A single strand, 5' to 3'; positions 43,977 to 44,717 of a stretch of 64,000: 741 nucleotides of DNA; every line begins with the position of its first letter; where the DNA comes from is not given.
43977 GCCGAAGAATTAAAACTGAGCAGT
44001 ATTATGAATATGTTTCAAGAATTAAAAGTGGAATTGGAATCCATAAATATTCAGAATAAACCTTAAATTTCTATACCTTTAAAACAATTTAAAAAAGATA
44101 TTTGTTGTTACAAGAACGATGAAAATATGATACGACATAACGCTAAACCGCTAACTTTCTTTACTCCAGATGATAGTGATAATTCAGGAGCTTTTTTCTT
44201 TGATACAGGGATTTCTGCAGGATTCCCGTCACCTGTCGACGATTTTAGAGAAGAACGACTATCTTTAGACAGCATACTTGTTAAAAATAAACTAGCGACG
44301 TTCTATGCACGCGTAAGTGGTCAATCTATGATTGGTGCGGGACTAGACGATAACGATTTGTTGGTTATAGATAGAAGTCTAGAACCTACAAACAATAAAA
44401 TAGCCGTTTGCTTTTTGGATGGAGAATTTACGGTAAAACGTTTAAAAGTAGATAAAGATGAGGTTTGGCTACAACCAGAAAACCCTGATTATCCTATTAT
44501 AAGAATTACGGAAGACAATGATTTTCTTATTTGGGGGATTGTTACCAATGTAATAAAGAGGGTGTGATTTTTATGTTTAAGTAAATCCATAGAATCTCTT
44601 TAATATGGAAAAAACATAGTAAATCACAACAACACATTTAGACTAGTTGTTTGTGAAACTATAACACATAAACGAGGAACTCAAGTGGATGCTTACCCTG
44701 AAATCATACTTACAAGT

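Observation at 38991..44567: Compact SOS-type mutagenesis island with an unusual architecture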

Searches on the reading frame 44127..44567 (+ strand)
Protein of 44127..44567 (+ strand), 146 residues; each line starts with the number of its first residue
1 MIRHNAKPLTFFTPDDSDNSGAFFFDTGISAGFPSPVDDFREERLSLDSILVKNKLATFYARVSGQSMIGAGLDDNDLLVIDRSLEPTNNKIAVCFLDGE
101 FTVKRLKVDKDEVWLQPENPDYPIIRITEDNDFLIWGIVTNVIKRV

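Call 3: search_protein_families(library=pfam, proteins=[window:44127-44567:+], max_evalue=0.01)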
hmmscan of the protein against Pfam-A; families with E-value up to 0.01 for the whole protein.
window:44127-44567:+ (146 aa): 1 family
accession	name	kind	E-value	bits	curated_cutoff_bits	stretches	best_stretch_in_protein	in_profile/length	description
PF00717.28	Peptidase_S24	-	5.6e-28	97.4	23.3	1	29-139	6-115/116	Peptidase S24-like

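Call 17: search_protein_families(library=ncbifam, proteins=[window:44127-44567:+], max_evalue=0.001)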
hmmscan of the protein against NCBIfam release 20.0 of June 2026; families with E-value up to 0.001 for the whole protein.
window:44127-44567:+ (146 aa): 3 families
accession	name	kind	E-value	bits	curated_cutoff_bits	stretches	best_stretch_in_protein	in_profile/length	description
NF007621.2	PRK10276.1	subfamily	7.9e-47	158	110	1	30-144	1-115/115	translesion error-prone DNA polymerase V autoproteolytic subunit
NF051876.1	transXXX_HumD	equivalog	2.4e-20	72.8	120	1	32-144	2-116/129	HumD family translesion DNA polymerase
TIGR00498.1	lexA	equivalog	3.5e-19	69.2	110.95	1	29-145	86-201/203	transcriptional repressor LexA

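Call 30: find_homologous_proteins(query=window:44127-44567:+, max_evalue=0.00001)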
Query window:44127-44567:+ (146 aa): 8000 proteins with E <= 0.00001 among 8000 candidates; the best 120 are listed.
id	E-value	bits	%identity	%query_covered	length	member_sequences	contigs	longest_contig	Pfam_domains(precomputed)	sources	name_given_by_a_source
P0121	1.8e-91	322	99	100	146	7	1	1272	PF00717.29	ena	-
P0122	5.3e-83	294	89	100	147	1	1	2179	PF00717.29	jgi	-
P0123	2.5e-82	292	88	100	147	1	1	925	PF00717.29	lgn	-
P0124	2.1e-79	283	85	100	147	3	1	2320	PF00717.29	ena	-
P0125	2.8e-79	282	84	100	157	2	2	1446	PF00717.29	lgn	-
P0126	1.4e-78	280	86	100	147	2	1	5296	PF00717.29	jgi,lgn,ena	jgi:DNA polymerase V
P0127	6.7e-78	278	82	100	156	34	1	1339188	PF00717.29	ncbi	-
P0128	1.2e-77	277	86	100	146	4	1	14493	PF00717.29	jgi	-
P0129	1.8e-77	276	84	100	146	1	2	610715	PF00717.29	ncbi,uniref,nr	ncbi:translesion error-prone DNA polymerase V autoproteolytic subunit [Flavivirga amylovorans]|unire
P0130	5.3e-77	275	84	100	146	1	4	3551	PF00717.29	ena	-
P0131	8.1e-77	274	84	100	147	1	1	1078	PF00717.29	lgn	-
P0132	2.5e-76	273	84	100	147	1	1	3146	PF00717.29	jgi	jgi:DNA polymerase V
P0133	2.8e-76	273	86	100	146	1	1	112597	PF00717.29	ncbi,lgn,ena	-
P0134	4.2e-76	272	82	100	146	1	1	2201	PF00717.29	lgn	-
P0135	4.4e-76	272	84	100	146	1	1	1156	PF00717.29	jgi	jgi:DNA polymerase V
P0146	4.4e-75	269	83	100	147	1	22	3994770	PF00717.29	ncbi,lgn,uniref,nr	ncbi:peptidase S24 [Pseudalgibacter alginicilyticus]|uniref:Peptidase S24 n=1 Tax=Pseudalgibacter al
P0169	5.1e-74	265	82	100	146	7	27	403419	PF00717.29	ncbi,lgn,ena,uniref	ncbi:translesion error-prone DNA polymerase V autoproteolytic subunit [Mesoflavibacter sp. CH_XMU140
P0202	2.4e-73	263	79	100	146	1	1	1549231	PF00717.29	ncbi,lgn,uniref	ncbi:LexA family protein [Lacinutrix iliipiscaria]|uniref:LexA family protein n=1 Tax=Lacinutrix ili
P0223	6.2e-73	262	83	100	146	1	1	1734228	PF00717.29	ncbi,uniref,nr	ncbi:LexA family protein [Winogradskyella haliclonae]|uniref:SOS-response transcriptional regulator 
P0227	7.1e-73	261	80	100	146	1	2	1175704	PF00717.29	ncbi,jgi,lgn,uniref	ncbi:LexA family protein [Algibacter sp. PT7-4]|uniref:LexA family protein n=1 Tax=Algibacter ulvani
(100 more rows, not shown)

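Call 31: find_encoding_contigs(protein=P0129, flank=7000, max_places=2)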
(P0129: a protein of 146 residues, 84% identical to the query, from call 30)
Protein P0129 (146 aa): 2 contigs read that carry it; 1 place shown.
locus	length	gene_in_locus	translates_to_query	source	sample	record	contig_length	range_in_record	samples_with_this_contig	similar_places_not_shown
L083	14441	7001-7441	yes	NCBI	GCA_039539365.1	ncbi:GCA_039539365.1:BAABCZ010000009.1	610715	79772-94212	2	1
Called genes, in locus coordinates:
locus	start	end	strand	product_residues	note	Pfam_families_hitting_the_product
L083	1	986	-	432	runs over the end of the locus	PF00202:Aminotran_3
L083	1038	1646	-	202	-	PF13500:AAA_26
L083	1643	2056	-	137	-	-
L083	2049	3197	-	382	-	PF00155:Aminotran_1_2, PF01053:Cys_Met_Meta_PP (weak)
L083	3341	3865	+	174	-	PF11188:DUF2975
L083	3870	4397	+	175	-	PF11188:DUF2975 (weak)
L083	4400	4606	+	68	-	PF01381:HTH_3 (weak), PF13443:HTH_26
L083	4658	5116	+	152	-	PF11355:DUF3157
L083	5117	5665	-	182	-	-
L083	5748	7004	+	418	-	PF00817:IMS, PF11799:IMS_C, PF13438:DUF4113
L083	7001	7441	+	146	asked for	PF00717:Peptidase_S24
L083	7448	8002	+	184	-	PF00583:Acetyltransf_1 (weak)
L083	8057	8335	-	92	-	PF02823:ATP-synt_DE_N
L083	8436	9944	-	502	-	PF02874:ATP-synt_ab_N, PF00006:ATP-synt_ab, PF22919:ATP-synt_VA_C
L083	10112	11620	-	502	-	PF00657:Lipase_GDSL (faint)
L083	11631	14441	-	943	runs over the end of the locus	PF13620:CarboxypepD_reg, PF13715:CarbopepD_reg_2, PF07715:Plug, PF00593:TonB_dep_Rec_b-barrel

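Call 32: find_encoding_contigs(protein=P0223, flank=7000, max_places=2)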
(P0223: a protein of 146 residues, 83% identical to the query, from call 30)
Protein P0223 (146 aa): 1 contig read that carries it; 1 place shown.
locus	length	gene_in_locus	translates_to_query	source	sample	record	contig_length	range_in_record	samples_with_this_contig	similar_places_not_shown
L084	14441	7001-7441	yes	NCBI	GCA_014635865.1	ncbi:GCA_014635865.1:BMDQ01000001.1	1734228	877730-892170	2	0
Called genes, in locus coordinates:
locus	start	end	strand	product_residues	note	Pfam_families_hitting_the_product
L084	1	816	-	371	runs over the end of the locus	PF00155:Aminotran_1_2, PF01053:Cys_Met_Meta_PP (weak), PF01041:DegT_DnrJ_EryC1 (faint)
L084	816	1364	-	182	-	-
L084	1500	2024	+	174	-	PF11188:DUF2975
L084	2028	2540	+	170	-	PF11188:DUF2975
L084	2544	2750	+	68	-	PF13443:HTH_26, PF01381:HTH_3 (weak)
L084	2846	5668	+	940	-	PF00139:Lectin_legB, PF18483:Lectin_L-type_dom, PF13585:CHU_C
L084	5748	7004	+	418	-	PF00817:IMS, PF11799:IMS_C, PF13438:DUF4113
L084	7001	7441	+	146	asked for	PF00717:Peptidase_S24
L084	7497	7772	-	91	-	PF02823:ATP-synt_DE_N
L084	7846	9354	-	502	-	PF02874:ATP-synt_ab_N, PF00006:ATP-synt_ab, PF22919:ATP-synt_VA_C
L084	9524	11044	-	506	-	PF13472:Lipase_GDSL_2 (faint)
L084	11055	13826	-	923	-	PF13620:CarboxypepD_reg, PF13715:CarbopepD_reg_2, PF07715:Plug, PF00593:TonB_dep_Rec_b-barrel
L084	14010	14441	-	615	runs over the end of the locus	PF13522:GATase_6, PF13537:GATase_7, PF01380:SIS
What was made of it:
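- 44127..44567 (+): umuD: an S24 autoproteolytic Pol V-type accessory subunit. The cleavage site is Ala31-Gly32, with Ser67 and Lys104. No adjacent umuC is present. It is 83-84% identical to umuC-linked UmuDs of relatives (calls 30-32).
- The window's UmuD is 83-84% identical to umuC-linked UmuDs (calls 31-32).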

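Call 33: find_encoding_contigs(protein=P0146, flank=7000, max_places=2)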
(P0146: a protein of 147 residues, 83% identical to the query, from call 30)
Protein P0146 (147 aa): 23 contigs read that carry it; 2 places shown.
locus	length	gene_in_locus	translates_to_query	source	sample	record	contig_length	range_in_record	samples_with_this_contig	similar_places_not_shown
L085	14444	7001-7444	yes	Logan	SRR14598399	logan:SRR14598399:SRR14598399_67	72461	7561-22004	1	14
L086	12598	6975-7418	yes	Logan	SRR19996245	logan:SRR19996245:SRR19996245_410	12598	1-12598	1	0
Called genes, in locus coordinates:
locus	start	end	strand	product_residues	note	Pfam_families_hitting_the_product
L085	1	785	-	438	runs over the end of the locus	PF05221:AdoHcyase, PF13241:NAD_binding_7 (faint), PF05221:AdoHcyase, PF02826:2-Hacid_dh_C, PF00670:AdoHcyase_NAD, PF07991:KARI_N (weak)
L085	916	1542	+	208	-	PF01648:ACPS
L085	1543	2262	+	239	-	PF01884:PcrB, PF00977:His_biosynth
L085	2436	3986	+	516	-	PF14134:DUF4301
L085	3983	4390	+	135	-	PF00472:RF-1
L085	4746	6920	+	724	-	PF07715:Plug, PF00593:TonB_dep_Rec_b-barrel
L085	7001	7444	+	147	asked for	PF00717:Peptidase_S24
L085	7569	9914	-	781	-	PF01804:Penicil_amidase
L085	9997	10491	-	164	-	-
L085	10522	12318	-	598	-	PF03929:PepSY_TM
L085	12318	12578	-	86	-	-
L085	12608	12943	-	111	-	-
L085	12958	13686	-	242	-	-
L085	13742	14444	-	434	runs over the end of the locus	-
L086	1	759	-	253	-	?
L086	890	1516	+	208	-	PF01648:ACPS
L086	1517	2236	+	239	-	PF01884:PcrB, PF00977:His_biosynth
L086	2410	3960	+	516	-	PF14134:DUF4301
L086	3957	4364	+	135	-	PF00472:RF-1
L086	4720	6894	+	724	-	PF07715:Plug, PF00593:TonB_dep_Rec_b-barrel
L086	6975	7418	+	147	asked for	PF00717:Peptidase_S24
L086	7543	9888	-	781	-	PF01804:Penicil_amidase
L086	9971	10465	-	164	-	-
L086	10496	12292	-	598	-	PF03929:PepSY_TM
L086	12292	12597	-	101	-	?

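Call 41: search_solved_structures(query=window:44127-44567:+, max_evalue=0.00001, show_alignments=1)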
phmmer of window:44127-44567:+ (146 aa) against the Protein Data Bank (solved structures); distinct sequences matched with E-value up to 0.00001: 19.
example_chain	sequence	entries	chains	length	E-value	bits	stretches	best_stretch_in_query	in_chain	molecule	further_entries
8gmt_B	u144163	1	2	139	2.5e-23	86.1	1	24-145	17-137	DNA polymerase V subunit UmuD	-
1umu_A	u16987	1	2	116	8.8e-23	84.3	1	32-145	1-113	UMUD'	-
1i4v_A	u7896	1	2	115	2.9e-22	82.6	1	33-145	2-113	UMUD' PROTEIN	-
1ay9_A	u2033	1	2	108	4.4e-19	72.3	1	39-145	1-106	UMUD PROTEIN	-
8gms_A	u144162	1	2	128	1e-13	54.9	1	29-144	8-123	LexA repressor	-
1jhc_A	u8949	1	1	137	8.9e-13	51.8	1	29-144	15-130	LEXA REPRESSOR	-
7b5g_A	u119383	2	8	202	1e-12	51.7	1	29-144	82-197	LexA repressor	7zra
7ocj_A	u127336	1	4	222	1.3e-12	51.3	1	29-144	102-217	LexA repressor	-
1jhe_A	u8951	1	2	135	2.6e-12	50.3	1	29-144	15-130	LEXA REPRESSOR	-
1jhh_A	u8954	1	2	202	2.7e-12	50.3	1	29-144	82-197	LEXA REPRESSOR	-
1jhf_A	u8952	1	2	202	3.7e-12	49.8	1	43-144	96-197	LEXA REPRESSOR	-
3jso_A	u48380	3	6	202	7.2e-12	48.9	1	29-144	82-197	LexA repressor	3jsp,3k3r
8trg_I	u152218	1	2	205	7.4e-12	48.9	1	29-144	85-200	LexA repressor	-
8b0v_A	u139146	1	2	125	1.2e-11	48.2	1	53-145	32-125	LexA repressor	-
8s7g_A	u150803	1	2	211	1.9e-11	47.5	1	28-145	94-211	LexA repressor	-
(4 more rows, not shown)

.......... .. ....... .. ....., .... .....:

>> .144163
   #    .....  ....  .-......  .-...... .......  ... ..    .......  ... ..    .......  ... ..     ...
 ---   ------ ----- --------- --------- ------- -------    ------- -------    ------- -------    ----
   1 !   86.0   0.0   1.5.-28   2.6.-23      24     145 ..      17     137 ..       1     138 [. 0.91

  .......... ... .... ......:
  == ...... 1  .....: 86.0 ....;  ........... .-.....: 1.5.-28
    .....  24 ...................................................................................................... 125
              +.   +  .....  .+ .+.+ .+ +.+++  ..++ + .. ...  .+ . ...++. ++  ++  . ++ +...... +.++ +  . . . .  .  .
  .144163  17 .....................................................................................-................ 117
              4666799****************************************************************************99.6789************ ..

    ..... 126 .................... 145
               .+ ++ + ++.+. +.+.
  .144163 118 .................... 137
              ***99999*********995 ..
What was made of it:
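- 44127..44567 (+): Family assignments are in calls 3, 17 and 41.
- On Pol V (UmuD'2C): The protein aligns with E. coli UmuD (call 41).
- Checked: Its best solved relative is E. coli UmuD (call 41).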

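Call 46: find_encoding_contigs(protein=P0127, flank=6000, max_places=1)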
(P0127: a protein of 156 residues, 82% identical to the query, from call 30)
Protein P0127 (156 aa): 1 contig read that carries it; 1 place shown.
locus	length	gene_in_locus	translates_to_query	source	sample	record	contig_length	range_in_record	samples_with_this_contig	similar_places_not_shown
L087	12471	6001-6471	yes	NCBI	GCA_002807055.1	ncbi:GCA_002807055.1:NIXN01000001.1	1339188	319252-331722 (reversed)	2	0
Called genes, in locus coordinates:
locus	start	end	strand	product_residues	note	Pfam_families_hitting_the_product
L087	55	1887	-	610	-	PF07715:Plug, PF00593:TonB_dep_Rec_b-barrel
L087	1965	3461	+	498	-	PF00392:GntR, PF00155:Aminotran_1_2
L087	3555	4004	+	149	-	PF11355:DUF3157 (weak)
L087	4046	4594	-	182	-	-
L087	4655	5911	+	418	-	PF00817:IMS, PF11799:IMS_C, PF13438:DUF4113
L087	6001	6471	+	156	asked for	PF00717:Peptidase_S24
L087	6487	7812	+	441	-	PF07690:MFS_1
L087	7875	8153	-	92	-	PF02823:ATP-synt_DE_N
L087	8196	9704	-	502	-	PF02874:ATP-synt_ab_N, PF00006:ATP-synt_ab, PF22919:ATP-synt_VA_C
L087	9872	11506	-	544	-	PF00657:Lipase_GDSL (faint), PF13472:Lipase_GDSL_2 (faint)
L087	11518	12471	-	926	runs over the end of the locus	PF13620:CarboxypepD_reg, PF13715:CarbopepD_reg_2, PF07715:Plug, PF00593:TonB_dep_Rec_b-barrel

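Call 47: find_encoding_contigs(protein=P0169, flank=6000, max_places=1)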
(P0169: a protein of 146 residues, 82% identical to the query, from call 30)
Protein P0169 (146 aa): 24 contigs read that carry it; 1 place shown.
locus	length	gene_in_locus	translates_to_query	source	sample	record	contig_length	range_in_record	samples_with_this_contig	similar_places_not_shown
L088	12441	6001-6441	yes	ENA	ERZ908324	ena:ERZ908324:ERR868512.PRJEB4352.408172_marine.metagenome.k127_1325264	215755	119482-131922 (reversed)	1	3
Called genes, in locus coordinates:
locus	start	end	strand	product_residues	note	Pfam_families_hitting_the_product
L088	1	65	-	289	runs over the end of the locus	PF13621:Cupin_8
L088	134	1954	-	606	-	PF07715:Plug, PF00593:TonB_dep_Rec_b-barrel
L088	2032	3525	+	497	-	PF00392:GntR (weak), PF00155:Aminotran_1_2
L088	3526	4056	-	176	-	-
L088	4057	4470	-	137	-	PF09413:DUF2007 (weak)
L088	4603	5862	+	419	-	PF00817:IMS, PF11799:IMS_C, PF13438:DUF4113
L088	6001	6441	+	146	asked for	PF00717:Peptidase_S24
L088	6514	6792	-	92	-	PF02823:ATP-synt_DE_N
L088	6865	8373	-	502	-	PF02874:ATP-synt_ab_N, PF00006:ATP-synt_ab, PF22919:ATP-synt_VA_C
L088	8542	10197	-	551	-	PF00657:Lipase_GDSL (faint), PF13472:Lipase_GDSL_2 (faint)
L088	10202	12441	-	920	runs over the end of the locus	PF13620:CarboxypepD_reg, PF13715:CarbopepD_reg_2, PF07715:Plug, PF00593:TonB_dep_Rec_b-barrel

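Call 48: find_encoding_contigs(protein=P0202, flank=6000, max_places=1)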
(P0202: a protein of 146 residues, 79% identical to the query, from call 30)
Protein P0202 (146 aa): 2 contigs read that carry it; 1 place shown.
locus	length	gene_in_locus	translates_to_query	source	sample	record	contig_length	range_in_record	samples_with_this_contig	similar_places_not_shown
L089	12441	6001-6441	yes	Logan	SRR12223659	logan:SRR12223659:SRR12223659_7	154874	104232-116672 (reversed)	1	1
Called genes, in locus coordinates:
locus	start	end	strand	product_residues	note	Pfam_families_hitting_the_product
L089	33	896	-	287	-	PF13621:Cupin_8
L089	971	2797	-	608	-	PF07715:Plug, PF00593:TonB_dep_Rec_b-barrel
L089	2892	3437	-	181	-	-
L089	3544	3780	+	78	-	PF11188:DUF2975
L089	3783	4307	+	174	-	PF11188:DUF2975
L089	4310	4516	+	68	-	PF13443:HTH_26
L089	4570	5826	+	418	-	PF00817:IMS, PF11799:IMS_C, PF13438:DUF4113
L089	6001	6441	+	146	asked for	PF00717:Peptidase_S24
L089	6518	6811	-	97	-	PF02823:ATP-synt_DE_N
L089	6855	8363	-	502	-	PF02874:ATP-synt_ab_N, PF00006:ATP-synt_ab, PF22919:ATP-synt_VA_C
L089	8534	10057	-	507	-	PF00657:Lipase_GDSL (faint), PF13472:Lipase_GDSL_2 (faint)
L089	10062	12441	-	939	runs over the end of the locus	PF13620:CarboxypepD_reg, PF13715:CarbopepD_reg_2, PF07715:Plug, PF00593:TonB_dep_Rec_b-barrel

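Call 49: find_encoding_contigs(protein=P0227, flank=6000, max_places=1)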
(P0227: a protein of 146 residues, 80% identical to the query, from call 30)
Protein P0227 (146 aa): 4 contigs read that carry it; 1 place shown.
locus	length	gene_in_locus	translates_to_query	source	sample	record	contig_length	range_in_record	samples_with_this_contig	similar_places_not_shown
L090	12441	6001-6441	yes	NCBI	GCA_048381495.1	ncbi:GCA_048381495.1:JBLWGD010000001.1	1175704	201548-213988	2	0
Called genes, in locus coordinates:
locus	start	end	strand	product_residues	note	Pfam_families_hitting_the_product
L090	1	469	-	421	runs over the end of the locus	PF00202:Aminotran_3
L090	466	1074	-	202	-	PF13500:AAA_26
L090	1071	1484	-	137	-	-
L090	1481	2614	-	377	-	PF00155:Aminotran_1_2, PF01053:Cys_Met_Meta_PP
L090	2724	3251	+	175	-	PF11188:DUF2975 (weak)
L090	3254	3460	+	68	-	PF13443:HTH_26, PF01381:HTH_3 (weak)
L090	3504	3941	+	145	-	PF11355:DUF3157 (weak)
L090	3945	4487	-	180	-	-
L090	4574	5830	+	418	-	PF00817:IMS, PF11799:IMS_C, PF13438:DUF4113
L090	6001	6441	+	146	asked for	PF00717:Peptidase_S24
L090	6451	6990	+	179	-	PF00583:Acetyltransf_1 (weak)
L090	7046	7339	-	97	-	PF02823:ATP-synt_DE_N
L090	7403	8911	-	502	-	PF02874:ATP-synt_ab_N, PF00006:ATP-synt_ab, PF22919:ATP-synt_VA_C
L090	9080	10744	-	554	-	PF00657:Lipase_GDSL (faint), PF13472:Lipase_GDSL_2 (faint)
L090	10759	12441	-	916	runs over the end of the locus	PF13620:CarboxypepD_reg, PF13715:CarbopepD_reg_2, PF07715:Plug, PF00593:TonB_dep_Rec_b-barrel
